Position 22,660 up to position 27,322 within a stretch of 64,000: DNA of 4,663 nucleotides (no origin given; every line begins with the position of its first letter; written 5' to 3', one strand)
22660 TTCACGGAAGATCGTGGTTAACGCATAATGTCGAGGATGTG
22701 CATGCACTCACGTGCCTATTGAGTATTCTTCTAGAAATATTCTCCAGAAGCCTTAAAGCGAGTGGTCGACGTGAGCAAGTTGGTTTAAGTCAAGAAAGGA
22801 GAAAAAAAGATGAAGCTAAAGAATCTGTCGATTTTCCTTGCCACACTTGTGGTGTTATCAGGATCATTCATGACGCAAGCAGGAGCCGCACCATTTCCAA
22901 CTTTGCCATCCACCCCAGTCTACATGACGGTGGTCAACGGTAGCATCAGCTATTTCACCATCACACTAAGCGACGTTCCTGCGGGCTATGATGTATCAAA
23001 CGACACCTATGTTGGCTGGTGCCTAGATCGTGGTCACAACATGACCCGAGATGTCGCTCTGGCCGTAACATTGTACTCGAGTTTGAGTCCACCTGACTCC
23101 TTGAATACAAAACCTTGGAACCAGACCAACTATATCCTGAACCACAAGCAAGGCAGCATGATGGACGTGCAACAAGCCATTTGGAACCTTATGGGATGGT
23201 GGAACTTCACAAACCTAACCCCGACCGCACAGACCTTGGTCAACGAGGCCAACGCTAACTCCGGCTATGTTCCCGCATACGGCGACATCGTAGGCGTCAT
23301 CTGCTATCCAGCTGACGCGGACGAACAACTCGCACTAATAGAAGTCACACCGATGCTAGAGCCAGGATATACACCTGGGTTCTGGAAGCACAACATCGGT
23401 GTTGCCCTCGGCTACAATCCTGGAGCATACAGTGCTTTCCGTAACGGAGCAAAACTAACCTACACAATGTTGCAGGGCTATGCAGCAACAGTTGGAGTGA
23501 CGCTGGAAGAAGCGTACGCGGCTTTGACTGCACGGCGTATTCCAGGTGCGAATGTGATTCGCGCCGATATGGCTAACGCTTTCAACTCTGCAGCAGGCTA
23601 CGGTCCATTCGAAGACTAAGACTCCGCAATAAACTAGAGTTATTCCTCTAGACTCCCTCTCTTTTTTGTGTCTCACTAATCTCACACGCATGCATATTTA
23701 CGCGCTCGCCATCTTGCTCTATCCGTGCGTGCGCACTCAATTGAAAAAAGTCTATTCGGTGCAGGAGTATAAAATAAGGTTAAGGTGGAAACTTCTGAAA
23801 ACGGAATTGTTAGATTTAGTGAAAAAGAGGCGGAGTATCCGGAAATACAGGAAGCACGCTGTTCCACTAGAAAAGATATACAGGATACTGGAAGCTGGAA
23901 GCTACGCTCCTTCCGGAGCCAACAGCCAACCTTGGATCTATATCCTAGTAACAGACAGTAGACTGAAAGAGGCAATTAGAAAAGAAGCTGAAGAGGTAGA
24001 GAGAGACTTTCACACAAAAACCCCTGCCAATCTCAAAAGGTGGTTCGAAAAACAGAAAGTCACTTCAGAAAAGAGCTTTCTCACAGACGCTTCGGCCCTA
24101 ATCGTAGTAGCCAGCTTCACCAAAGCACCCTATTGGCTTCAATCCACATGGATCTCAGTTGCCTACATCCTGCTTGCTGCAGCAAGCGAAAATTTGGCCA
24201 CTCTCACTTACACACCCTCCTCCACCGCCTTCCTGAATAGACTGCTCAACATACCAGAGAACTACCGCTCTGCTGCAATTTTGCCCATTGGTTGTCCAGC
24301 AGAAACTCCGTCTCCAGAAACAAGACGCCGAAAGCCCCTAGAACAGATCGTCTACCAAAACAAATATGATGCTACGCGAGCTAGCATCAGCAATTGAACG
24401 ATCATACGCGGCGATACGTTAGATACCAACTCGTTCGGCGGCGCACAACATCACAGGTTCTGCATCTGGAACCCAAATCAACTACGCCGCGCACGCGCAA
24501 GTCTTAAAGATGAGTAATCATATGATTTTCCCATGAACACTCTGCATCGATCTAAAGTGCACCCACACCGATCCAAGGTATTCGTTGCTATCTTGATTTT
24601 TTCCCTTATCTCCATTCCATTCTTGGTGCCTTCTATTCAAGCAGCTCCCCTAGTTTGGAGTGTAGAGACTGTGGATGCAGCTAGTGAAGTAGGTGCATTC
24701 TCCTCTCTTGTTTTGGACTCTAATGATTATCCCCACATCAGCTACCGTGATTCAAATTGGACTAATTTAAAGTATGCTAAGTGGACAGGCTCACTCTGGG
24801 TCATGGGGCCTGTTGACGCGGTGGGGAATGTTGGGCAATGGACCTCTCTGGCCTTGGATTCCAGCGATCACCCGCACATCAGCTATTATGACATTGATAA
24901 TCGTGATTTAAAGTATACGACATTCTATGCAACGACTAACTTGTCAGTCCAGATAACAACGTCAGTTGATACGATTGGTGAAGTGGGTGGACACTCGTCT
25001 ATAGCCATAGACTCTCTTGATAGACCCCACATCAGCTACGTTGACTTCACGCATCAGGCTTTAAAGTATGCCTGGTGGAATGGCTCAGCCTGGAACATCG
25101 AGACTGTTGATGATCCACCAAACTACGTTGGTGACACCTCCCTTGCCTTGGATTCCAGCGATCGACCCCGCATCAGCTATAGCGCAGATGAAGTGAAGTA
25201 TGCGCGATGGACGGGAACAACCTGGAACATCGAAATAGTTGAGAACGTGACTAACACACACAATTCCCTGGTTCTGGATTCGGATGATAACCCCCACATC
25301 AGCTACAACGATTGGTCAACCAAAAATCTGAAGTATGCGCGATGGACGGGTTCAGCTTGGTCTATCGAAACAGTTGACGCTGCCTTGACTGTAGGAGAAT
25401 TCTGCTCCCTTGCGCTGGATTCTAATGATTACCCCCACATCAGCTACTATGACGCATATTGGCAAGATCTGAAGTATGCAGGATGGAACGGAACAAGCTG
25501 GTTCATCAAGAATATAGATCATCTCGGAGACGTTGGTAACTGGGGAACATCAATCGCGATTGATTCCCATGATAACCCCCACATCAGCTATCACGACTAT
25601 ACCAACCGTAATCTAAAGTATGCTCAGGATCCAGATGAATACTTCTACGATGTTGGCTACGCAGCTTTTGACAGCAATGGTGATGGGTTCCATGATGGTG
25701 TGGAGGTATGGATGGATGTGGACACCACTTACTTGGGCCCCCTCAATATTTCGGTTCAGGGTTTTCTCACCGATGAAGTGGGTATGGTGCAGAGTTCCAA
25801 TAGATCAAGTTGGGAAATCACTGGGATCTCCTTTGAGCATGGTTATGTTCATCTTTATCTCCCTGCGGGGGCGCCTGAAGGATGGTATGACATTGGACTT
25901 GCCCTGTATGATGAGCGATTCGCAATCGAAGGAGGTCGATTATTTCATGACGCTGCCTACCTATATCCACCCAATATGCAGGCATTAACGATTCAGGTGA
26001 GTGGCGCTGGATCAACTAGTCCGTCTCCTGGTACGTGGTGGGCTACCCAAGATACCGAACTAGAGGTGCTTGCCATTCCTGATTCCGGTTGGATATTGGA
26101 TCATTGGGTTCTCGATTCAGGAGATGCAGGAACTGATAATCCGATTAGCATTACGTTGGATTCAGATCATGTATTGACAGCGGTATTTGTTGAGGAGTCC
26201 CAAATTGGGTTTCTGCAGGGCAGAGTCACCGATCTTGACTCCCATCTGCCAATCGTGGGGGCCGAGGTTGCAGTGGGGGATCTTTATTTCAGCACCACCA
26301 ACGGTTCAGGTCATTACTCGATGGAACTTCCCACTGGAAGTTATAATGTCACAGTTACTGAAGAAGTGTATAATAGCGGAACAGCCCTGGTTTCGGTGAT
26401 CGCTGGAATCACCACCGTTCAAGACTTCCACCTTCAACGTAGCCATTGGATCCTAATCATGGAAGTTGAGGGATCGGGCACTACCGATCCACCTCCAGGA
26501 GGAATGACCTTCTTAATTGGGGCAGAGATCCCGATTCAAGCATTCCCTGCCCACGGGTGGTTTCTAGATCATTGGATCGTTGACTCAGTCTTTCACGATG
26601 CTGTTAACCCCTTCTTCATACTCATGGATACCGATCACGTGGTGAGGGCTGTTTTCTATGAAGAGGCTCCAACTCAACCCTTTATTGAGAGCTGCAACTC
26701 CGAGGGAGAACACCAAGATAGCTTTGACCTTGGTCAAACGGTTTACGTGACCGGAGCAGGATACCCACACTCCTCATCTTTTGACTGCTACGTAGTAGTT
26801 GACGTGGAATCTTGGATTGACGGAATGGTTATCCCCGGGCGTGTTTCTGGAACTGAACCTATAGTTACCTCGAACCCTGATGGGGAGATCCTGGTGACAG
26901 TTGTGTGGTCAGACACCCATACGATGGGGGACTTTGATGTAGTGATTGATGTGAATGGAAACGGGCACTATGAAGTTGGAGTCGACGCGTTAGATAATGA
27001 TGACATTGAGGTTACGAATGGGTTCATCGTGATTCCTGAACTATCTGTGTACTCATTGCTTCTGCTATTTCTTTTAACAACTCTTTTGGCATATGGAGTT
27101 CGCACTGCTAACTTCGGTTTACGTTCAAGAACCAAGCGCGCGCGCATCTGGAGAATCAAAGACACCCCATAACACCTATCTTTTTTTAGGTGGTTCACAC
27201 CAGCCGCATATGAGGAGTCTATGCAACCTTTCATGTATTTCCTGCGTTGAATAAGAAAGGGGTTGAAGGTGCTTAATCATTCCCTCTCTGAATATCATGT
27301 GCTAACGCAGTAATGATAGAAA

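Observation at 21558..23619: Tandem secreted paralogues with a thioester-domain (TED/TQXA)-like Cys and Q-x-A-I-W signature in an archaeon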

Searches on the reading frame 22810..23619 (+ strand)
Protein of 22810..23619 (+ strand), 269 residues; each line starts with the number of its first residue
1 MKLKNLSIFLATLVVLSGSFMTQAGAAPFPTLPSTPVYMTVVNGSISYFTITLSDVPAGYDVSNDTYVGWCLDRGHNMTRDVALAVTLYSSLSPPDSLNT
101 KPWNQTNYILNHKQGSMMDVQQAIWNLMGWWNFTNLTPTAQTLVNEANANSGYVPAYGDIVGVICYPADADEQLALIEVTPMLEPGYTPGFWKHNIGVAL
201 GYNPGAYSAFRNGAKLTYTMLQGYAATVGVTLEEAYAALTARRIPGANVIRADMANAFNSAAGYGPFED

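Call 3: search_protein_families(library=pfam, proteins=[window:22810-23619:+], max_evalue=1)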
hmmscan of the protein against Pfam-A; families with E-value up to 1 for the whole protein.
window:22810-23619:+ (269 aa): 0 families

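Call 4: search_protein_families(library=ncbifam, proteins=[window:22810-23619:+], max_evalue=1)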
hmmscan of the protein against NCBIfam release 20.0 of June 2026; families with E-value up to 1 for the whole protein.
window:22810-23619:+ (269 aa): 0 families

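Call 7: search_solved_structures(query=window:22810-23619:+, max_evalue=10, show_alignments=3)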
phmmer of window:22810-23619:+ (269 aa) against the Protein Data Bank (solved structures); distinct sequences matched with E-value up to 10: 8.
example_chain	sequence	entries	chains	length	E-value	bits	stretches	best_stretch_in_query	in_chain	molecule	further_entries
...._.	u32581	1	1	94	0.33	13.8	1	185-252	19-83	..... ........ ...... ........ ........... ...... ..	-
2n83_A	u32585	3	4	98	0.37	13.6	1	185-252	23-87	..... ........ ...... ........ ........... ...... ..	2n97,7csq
1ngr_A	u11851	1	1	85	0.62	12.9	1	190-251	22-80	P75 LOW AFFINITY NEUROTROPHIN RECEPTOR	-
4f42_A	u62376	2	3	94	0.68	12.8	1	190-252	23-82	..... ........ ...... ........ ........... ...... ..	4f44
1em1_A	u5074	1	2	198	0.85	12.4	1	44-135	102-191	MANGANESE SUPEROXIDE DISMUTASE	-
6qyh_A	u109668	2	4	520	0.95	12.3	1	186-223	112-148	4-hydroxyphenylacetate 3-monooxygenase oxygenase component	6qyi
6b1b_A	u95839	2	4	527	0.97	12.3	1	186-223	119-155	4-hydroxyphenylacetate 3-monooxygenase, oxygenase subunit | 4-hydroxyphenylacetate 3-monooxygenase oxygenase component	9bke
6eb0_A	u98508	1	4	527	0.97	12.3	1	186-223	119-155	4-hydroxyphenylacetate 3-monooxygenase, oxygenase subunit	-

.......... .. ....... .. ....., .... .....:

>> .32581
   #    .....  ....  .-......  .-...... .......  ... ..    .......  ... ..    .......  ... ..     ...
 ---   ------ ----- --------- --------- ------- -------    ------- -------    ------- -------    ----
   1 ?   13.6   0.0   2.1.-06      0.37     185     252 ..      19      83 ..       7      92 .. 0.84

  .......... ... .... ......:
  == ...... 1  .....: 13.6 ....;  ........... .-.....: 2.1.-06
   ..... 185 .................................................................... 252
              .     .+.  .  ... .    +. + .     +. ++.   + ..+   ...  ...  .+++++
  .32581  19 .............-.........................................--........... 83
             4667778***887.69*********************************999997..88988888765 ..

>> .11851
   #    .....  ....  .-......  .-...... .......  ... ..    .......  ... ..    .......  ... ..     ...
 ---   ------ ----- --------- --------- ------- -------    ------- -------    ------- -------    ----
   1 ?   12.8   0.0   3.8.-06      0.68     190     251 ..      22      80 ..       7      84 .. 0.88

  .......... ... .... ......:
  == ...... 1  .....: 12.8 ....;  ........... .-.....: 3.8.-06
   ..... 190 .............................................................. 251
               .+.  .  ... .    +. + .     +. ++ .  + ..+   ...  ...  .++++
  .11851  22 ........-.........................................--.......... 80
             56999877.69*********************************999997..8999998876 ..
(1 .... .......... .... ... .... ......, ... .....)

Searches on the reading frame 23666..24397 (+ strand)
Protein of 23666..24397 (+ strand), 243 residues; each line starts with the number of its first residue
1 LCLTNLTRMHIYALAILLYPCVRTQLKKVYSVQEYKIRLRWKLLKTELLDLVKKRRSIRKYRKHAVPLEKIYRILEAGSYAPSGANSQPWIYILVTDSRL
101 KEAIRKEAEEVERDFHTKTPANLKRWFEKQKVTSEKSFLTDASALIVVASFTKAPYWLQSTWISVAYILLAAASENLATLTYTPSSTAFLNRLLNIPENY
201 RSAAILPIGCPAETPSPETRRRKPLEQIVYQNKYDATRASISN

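Call 3: search_protein_families(library=pfam, proteins=[window:23666-24397:+], max_evalue=1)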
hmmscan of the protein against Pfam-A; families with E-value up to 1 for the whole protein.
window:23666-24397:+ (243 aa): 3 families
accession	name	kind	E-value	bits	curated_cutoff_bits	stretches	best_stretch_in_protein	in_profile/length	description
PF00881.29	Nitroreductase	-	2.3e-23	83.6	23.5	1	52-209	1-166/167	Nitroreductase family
PF14512.11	TM1586_NiRdase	-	1.6e-07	31.6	27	2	70-100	159-189/215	Putative TM nitroreductase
PF21126.3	KATNA1_MIT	-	0.0099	16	23.1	1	12-50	17-56/64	Katanin p60 subunit A1, MIT domain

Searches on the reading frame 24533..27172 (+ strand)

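Call 3: search_protein_families(library=pfam, proteins=[window:24533-27172:+], max_evalue=1)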
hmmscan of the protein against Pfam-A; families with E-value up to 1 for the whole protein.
window:24533-27172:+ (879 aa): 6 families
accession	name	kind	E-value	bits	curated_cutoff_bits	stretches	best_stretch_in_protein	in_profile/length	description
PF13620.12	CarboxypepD_reg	-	2.2e-10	41.2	32.3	1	561-635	2-82/82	Carboxypeptidase regulatory-like domain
PF18998.6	Flg_new_2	-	4.2e-10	39.9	23.6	2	490-554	8-71/73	Divergent InlB B-repeat domain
PF23911.1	DUF7253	-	5.9e-06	27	25.1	0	263-283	69-89/110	Domain of unknown function (DUF7253)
PF13715.12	CarbopepD_reg_2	-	0.00061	20.2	32.2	1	561-624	1-66/88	CarboxypepD_reg-like domain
PF08308.17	PEGA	-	0.18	12.1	20.8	1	596-636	28-69/71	PEGA domain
PF18981.6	InlK_D3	-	0.2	12.2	25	1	794-826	33-65/75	Internalin K domain (D3/D4)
